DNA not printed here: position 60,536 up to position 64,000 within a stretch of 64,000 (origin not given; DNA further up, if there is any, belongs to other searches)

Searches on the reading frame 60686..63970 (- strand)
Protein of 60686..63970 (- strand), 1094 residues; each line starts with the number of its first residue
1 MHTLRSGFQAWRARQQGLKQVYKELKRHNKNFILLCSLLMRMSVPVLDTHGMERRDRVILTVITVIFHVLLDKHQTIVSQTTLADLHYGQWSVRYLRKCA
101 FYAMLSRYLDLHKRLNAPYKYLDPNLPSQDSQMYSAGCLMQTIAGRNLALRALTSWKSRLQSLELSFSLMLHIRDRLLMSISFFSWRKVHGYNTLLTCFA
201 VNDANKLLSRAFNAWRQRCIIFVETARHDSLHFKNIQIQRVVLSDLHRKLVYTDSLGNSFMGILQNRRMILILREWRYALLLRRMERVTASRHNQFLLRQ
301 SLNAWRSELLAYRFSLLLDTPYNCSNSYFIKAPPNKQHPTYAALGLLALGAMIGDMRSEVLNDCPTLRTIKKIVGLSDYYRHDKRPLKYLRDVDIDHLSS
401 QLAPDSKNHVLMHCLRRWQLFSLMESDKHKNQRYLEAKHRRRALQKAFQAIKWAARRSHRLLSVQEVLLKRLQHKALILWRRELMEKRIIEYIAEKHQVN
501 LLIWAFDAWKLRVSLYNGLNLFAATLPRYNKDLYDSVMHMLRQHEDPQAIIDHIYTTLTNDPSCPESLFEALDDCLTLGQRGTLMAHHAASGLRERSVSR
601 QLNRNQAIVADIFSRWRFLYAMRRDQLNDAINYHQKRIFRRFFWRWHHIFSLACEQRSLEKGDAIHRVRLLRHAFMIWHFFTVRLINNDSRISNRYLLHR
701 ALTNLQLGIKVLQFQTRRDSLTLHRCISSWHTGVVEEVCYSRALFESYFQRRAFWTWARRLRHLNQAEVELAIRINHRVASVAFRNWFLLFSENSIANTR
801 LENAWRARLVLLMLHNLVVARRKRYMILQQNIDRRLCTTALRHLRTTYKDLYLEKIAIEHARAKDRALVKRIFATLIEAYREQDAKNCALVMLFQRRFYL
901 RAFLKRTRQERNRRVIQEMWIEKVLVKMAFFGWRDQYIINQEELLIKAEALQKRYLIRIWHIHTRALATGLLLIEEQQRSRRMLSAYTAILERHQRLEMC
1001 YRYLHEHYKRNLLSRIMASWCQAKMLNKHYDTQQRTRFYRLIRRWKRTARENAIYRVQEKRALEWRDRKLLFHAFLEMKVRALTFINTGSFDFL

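Call 74: search_protein_families(library=pfam, proteins=[window:60686-63970:-], max_evalue=0.01)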
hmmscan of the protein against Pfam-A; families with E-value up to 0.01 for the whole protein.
window:60686-63970:- (1094 aa): 1 family
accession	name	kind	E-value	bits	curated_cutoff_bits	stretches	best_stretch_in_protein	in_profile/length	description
PF08457.15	Sfi1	-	6.1e-06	25.5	22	0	589-730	146-283/570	Sfi1 spindle body protein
